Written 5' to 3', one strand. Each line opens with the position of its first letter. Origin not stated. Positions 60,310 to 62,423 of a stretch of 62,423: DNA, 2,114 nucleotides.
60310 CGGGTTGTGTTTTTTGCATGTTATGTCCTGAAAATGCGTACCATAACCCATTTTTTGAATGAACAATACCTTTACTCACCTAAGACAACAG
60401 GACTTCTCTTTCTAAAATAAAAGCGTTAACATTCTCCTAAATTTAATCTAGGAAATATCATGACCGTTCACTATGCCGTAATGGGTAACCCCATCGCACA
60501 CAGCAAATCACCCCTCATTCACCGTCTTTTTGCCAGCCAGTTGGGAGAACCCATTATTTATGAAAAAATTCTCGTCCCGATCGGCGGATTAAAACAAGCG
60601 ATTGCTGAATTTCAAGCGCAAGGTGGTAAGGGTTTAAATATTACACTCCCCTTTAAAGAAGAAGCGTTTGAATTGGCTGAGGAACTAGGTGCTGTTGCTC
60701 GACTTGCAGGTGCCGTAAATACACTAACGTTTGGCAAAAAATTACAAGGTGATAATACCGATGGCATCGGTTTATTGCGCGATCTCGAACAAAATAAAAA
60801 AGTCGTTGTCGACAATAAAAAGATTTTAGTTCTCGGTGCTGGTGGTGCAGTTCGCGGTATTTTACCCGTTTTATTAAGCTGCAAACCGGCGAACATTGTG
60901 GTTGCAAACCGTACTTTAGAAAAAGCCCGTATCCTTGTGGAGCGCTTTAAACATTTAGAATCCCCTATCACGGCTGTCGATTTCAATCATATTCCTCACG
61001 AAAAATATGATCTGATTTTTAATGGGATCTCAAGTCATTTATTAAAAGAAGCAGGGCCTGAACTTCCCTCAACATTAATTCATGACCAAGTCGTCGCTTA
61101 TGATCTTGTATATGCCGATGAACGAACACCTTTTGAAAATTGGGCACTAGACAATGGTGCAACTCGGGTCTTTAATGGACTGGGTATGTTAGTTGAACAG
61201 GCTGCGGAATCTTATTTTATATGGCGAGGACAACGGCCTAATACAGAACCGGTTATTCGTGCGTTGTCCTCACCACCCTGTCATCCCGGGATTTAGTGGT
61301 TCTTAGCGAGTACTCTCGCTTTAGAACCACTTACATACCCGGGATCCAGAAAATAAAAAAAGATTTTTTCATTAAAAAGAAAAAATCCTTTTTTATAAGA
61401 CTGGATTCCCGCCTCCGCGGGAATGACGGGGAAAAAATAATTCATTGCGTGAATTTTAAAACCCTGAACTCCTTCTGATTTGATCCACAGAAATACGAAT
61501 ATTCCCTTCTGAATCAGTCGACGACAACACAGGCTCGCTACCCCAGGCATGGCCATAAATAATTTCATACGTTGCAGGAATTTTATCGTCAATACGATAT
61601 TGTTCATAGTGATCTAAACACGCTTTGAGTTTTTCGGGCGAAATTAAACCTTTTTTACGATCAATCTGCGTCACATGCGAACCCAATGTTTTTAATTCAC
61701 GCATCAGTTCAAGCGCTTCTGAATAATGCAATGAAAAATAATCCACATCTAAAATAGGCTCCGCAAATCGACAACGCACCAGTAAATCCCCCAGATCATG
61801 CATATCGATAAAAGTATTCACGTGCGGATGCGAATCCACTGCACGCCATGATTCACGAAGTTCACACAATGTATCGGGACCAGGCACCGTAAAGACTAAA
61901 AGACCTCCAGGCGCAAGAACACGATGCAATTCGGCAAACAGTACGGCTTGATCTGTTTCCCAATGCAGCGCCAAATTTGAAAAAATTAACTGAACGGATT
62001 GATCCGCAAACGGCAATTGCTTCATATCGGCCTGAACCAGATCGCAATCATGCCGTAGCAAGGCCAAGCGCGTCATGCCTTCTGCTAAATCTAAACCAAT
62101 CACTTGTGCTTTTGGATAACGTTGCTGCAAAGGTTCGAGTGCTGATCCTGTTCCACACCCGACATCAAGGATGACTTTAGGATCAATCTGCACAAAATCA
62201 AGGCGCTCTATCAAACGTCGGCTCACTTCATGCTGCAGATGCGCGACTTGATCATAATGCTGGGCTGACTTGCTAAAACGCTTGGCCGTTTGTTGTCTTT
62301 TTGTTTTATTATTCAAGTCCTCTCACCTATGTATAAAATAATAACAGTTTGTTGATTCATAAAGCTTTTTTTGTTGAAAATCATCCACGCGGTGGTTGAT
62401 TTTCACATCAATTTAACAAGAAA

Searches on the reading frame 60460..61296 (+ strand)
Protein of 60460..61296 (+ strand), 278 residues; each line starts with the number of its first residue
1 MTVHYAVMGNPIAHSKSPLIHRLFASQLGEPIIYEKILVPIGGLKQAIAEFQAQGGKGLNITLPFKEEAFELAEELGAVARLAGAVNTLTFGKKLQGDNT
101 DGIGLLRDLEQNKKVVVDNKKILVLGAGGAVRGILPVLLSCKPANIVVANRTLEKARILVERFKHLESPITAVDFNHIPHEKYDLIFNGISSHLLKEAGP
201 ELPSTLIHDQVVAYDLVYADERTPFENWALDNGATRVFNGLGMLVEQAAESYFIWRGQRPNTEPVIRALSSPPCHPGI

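Call 41: search_protein_families(library=pfam, proteins=[window:60460-61296:+], max_evalue=0.0001)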
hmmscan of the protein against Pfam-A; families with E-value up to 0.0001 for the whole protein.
window:60460-61296:+ (278 aa): 3 families
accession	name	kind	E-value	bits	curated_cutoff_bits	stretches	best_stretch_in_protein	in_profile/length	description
PF08501.16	Shikimate_dh_N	-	3.5e-23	82.1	27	1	7-89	1-83/83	Shikimate dehydrogenase substrate binding domain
PF18317.6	SDH_C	-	1.9e-11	43.9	25.8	1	240-269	1-30/31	Shikimate 5'-dehydrogenase C-terminal domain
PF01488.26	Shikimate_DH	-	6.6e-10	39.6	24.3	1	116-193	9-86/138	Shikimate / quinate 5-dehydrogenase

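Call 57: find_encoding_contigs(protein=window:60460-61296:+, flank=10000, max_places=10)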
Protein window:60460-61296:+ (278 aa): 15 contigs read that carry it; 3 places shown.
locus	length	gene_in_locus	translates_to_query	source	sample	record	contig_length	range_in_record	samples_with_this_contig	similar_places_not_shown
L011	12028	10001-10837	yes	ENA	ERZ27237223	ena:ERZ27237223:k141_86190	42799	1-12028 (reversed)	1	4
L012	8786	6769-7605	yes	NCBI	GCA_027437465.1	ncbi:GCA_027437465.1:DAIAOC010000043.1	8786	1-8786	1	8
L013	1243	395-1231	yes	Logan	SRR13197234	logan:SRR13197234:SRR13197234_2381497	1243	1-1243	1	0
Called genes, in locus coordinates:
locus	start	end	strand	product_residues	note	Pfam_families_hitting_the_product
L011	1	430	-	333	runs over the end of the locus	PF01073:3Beta_HSD, PF01370:Epimerase, PF02719:Polysacc_synt_2, PF04321:RmlD_sub_bind, PF08659:KR (weak), PF16363:GDP_Man_Dehyd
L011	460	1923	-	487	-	PF07690:MFS_1, PF00854:PTR2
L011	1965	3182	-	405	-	PF01676:Metalloenzyme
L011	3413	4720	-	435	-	PF07690:MFS_1, PF13347:MFS_2 (weak), PF07690:MFS_1, PF12832:MFS_1_like (weak)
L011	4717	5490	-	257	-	PF04354:ZipA_C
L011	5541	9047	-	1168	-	PF02463:SMC_N, PF13175:AAA_15 (weak), PF13304:AAA_21, PF13476:AAA_23, PF06470:SMC_hinge (weak)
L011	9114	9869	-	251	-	PF02578:Cu-oxidase_4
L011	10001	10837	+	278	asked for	PF08501:Shikimate_dh_N, PF01488:Shikimate_DH, PF18317:SDH_C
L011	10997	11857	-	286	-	PF00891:Methyltransf_2 (weak), PF01209:Ubie_methyltran, PF03141:Methyltransf_29 (weak), PF13489:Methyltransf_23, PF13847:Methyltransf_31, PF08241:Methyltransf_11, PF08242:Methyltransf_12, PF13649:Methyltransf_25, +1 more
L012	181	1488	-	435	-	PF07690:MFS_1, PF13347:MFS_2 (weak), PF07690:MFS_1, PF12832:MFS_1_like (weak)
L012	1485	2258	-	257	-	PF04354:ZipA_C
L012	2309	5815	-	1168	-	PF02463:SMC_N, PF13175:AAA_15 (weak), PF13304:AAA_21, PF13476:AAA_23, PF06470:SMC_hinge (weak)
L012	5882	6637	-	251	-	PF02578:Cu-oxidase_4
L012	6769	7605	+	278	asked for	PF08501:Shikimate_dh_N, PF01488:Shikimate_DH, PF18317:SDH_C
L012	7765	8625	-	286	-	PF00891:Methyltransf_2 (weak), PF01209:Ubie_methyltran, PF03141:Methyltransf_29 (weak), PF13489:Methyltransf_23, PF13847:Methyltransf_31, PF08241:Methyltransf_11, PF08242:Methyltransf_12, PF13649:Methyltransf_25, +1 more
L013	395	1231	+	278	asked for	PF08501:Shikimate_dh_N, PF01488:Shikimate_DH, PF18317:SDH_C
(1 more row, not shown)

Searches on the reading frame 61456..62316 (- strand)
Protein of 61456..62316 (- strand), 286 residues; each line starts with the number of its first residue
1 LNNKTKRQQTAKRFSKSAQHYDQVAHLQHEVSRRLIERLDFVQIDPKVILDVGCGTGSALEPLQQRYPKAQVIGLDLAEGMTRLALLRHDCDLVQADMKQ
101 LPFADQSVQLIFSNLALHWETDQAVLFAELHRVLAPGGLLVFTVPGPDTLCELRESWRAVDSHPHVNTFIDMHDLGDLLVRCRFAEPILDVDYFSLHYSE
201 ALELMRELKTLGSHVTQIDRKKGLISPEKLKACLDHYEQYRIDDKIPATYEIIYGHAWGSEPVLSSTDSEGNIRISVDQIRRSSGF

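Call 41: search_protein_families(library=pfam, proteins=[window:61456-62316:-], max_evalue=0.0001)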
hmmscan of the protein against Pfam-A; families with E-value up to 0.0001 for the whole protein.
window:61456-62316:- (286 aa): 10 families
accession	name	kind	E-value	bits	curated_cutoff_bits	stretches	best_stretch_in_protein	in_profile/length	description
PF08241.18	Methyltransf_11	-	1.6e-24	86.8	21.2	1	50-142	1-95/95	Methyltransferase domain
PF13649.12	Methyltransf_25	-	1.4e-22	80.6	27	1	49-138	1-97/97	Methyltransferase domain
PF13489.12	Methyltransf_23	-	1.3e-15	57.9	27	1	28-179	2-154/164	Methyltransferase domain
PF13847.12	Methyltransf_31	-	4e-14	53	27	1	48-156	6-128/145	Methyltransferase domain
PF08242.18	Methyltransf_12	-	1.2e-12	48.8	30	1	50-140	1-98/98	Methyltransferase domain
PF01209.24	Ubie_methyltran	-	2.8e-10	40.4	20.1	1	4-141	3-150/233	ubiE/COQ5 methyltransferase family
PF05148.21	Methyltransf_8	-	1.6e-07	31.9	27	1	22-141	50-155/219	Hypothetical methyltransferase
PF03141.22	Methyltransf_29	-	5.6e-07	29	23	1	13-145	93-220/506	Putative S-adenosyl-L-methionine-dependent methyltransferase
PF00891.24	Methyltransf_2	-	1.4e-06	28.3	22.3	1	21-141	40-163/210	O-methyltransferase domain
PF01728.25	FtsJ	-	8.3e-05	23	24.1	0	36-116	13-100/181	FtsJ-like methyltransferase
